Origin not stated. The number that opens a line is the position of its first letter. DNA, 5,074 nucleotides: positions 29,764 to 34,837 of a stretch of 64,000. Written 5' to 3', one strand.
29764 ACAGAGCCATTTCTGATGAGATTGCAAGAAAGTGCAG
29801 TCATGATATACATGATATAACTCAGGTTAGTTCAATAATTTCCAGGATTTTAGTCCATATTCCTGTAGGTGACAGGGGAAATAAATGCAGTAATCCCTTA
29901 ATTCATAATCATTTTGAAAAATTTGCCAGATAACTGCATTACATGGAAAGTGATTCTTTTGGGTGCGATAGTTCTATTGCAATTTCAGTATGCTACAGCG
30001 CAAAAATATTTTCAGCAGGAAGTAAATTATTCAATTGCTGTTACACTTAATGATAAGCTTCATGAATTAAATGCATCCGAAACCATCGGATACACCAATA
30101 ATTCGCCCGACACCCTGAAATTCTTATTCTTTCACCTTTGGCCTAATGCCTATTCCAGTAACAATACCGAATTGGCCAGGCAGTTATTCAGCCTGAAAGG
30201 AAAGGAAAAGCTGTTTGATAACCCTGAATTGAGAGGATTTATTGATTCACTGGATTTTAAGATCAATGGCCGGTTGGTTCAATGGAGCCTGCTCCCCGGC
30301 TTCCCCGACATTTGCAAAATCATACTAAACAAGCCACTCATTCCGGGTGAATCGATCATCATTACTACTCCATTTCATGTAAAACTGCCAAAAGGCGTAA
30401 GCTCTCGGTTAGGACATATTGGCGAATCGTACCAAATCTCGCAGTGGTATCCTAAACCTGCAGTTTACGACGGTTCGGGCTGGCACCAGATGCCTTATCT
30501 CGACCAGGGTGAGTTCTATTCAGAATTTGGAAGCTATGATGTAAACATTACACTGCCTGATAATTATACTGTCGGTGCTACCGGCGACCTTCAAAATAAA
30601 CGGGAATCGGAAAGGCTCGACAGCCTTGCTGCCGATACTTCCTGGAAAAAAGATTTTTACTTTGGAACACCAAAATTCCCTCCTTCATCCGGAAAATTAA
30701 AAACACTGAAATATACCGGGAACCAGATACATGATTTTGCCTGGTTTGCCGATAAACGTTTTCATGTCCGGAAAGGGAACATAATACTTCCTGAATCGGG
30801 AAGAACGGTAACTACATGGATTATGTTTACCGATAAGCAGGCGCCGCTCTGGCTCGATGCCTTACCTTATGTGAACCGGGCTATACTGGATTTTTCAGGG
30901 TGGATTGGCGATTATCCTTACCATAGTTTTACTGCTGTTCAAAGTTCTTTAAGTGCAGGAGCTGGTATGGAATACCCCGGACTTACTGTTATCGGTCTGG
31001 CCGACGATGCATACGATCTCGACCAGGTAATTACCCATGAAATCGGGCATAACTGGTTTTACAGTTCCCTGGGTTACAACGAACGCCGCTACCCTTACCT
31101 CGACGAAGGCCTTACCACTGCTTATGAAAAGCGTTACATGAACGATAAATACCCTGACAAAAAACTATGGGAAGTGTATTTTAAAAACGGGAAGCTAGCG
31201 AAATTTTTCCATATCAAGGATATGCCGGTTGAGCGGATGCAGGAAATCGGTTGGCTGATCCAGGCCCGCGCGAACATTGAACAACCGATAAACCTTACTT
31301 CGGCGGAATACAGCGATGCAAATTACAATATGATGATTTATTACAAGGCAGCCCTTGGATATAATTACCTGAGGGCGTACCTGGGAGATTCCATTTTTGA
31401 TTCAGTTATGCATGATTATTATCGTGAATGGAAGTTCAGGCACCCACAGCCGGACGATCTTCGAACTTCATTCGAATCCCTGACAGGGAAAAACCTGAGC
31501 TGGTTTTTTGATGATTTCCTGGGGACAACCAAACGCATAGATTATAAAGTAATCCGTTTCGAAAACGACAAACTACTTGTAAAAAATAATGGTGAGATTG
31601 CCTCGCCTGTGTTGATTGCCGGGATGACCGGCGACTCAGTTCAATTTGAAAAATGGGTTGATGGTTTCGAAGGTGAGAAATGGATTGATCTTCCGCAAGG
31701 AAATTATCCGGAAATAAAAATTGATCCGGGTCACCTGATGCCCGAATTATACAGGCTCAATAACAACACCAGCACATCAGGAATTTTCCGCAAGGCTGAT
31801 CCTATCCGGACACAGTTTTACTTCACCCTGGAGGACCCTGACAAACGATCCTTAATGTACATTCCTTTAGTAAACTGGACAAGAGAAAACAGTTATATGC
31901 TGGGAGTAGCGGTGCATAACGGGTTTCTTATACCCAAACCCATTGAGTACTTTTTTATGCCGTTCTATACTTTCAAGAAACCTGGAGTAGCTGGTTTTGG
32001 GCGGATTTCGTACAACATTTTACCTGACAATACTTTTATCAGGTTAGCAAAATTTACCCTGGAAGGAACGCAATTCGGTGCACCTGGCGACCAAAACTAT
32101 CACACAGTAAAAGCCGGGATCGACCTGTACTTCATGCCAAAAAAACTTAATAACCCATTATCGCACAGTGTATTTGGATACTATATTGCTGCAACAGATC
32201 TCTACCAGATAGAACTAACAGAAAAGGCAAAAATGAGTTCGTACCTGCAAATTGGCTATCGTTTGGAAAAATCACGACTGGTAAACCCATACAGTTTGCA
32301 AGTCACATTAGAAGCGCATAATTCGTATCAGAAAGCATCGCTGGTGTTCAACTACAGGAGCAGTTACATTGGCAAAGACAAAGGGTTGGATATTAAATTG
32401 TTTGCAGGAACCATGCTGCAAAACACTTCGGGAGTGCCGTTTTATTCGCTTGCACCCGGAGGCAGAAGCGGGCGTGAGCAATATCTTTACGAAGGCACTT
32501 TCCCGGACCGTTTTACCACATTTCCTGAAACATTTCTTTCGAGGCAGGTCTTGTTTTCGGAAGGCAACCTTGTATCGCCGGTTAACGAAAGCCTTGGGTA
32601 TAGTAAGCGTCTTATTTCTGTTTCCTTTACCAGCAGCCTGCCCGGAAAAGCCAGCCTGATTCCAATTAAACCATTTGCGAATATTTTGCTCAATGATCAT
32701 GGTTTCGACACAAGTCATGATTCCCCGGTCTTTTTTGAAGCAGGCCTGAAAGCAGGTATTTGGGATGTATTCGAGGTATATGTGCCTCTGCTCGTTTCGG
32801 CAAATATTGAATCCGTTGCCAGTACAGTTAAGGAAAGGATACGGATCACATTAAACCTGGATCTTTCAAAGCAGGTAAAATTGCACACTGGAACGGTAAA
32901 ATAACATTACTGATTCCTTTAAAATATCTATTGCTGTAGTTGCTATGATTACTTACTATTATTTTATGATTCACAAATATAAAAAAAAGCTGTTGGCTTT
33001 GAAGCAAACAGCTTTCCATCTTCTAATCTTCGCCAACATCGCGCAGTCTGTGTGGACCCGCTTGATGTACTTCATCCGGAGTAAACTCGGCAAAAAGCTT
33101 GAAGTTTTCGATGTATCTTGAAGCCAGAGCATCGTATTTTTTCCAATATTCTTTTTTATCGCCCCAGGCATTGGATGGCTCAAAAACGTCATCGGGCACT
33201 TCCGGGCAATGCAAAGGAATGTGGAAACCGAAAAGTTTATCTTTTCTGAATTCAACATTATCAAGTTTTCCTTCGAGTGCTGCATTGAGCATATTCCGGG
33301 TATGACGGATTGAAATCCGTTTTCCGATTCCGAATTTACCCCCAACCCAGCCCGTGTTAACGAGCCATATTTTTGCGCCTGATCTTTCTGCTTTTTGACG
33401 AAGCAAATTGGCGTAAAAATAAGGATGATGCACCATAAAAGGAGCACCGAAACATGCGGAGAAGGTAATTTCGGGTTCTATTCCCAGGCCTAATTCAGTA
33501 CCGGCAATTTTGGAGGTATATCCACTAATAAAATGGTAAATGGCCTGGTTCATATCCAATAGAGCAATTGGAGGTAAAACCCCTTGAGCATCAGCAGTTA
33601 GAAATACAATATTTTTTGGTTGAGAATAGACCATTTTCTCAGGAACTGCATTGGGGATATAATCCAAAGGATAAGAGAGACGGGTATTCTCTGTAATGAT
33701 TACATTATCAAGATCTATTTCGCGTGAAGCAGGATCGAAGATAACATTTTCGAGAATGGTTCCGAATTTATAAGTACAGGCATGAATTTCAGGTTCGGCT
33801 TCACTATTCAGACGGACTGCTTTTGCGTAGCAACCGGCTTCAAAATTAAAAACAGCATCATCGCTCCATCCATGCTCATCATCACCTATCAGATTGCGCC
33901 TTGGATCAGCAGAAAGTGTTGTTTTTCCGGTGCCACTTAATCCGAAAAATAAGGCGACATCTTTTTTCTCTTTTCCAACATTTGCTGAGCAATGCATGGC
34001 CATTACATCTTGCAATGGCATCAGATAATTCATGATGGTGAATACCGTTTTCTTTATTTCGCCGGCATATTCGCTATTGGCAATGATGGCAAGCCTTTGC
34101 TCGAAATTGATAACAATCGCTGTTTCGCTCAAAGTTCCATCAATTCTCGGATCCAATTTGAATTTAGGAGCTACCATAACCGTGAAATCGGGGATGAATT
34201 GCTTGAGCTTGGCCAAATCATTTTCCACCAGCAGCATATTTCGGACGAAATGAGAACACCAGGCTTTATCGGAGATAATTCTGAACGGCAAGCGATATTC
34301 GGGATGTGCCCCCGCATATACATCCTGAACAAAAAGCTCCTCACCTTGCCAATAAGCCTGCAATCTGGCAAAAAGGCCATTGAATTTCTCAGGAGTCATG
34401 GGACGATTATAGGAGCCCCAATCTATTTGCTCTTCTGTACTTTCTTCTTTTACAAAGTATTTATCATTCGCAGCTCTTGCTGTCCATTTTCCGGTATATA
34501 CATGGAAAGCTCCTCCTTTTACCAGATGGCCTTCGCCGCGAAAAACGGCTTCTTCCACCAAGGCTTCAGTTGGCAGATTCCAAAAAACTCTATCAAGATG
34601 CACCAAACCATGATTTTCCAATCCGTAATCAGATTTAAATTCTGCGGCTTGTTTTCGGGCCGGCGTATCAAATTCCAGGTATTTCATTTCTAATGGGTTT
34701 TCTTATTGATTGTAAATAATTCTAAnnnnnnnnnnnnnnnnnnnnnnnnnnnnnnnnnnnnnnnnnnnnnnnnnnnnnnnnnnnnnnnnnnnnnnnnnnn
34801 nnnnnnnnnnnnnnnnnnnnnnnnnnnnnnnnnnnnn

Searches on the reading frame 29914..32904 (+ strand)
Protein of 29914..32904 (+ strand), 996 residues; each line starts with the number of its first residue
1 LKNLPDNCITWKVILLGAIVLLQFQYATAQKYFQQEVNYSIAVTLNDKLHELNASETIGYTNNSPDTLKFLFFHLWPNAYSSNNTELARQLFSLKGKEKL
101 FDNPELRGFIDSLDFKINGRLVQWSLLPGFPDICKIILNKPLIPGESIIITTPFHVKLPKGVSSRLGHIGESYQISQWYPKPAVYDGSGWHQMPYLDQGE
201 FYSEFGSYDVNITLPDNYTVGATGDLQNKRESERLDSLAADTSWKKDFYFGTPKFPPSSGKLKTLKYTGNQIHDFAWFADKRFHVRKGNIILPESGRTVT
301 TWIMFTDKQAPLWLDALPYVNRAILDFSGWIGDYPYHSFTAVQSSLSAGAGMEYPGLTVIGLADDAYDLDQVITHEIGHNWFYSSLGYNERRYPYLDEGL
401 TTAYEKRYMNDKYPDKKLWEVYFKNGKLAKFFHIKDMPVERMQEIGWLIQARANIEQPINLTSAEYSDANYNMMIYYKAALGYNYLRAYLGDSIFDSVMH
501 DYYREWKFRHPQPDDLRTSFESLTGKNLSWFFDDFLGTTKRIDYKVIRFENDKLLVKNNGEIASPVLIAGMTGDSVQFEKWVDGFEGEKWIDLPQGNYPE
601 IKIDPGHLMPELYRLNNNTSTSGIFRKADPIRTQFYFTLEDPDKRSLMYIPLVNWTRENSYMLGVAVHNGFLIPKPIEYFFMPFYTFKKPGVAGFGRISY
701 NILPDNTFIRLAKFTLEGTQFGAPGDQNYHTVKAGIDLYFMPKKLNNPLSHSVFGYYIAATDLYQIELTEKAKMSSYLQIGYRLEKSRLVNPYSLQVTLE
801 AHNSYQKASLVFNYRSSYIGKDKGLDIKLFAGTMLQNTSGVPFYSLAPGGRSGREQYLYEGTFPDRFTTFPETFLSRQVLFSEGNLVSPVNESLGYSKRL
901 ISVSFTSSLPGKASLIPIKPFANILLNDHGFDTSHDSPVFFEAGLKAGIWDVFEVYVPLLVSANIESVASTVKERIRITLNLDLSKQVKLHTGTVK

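Call 8: search_protein_families(library=pfam, proteins=[window:29914-32904:+], max_evalue=0.01)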
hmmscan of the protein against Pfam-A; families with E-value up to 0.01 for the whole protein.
window:29914-32904:+ (996 aa): 1 family
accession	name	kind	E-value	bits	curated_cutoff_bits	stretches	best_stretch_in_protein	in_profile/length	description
PF01433.26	Peptidase_M1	-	1.9e-15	57.5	27.7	1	334-535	21-218/218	Peptidase family M1 domain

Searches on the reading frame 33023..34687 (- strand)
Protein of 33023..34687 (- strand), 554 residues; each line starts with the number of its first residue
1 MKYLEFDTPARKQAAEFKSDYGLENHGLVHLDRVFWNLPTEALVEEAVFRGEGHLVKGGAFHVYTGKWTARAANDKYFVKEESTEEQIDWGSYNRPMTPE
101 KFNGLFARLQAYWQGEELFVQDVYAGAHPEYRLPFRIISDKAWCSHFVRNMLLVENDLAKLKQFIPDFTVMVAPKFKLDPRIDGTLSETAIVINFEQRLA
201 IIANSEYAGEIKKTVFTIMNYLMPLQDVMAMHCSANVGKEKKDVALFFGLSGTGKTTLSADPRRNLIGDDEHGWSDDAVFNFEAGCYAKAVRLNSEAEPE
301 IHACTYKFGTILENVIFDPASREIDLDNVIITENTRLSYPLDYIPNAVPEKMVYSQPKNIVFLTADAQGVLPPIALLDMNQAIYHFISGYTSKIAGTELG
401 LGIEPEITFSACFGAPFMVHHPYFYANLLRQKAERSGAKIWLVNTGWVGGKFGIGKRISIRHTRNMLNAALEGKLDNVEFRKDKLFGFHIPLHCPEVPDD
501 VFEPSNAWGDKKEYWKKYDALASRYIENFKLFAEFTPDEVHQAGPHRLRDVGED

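Call 35: search_protein_families(library=pfam, proteins=[window:33023-34687:-], max_evalue=0.001)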
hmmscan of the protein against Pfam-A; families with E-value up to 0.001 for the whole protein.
window:33023-34687:- (554 aa): 1 family
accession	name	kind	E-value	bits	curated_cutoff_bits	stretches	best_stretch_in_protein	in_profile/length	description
PF01293.25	PEPCK_ATP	-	5.9e-200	665.3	26.5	1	33-499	2-464/465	Phosphoenolpyruvate carboxykinase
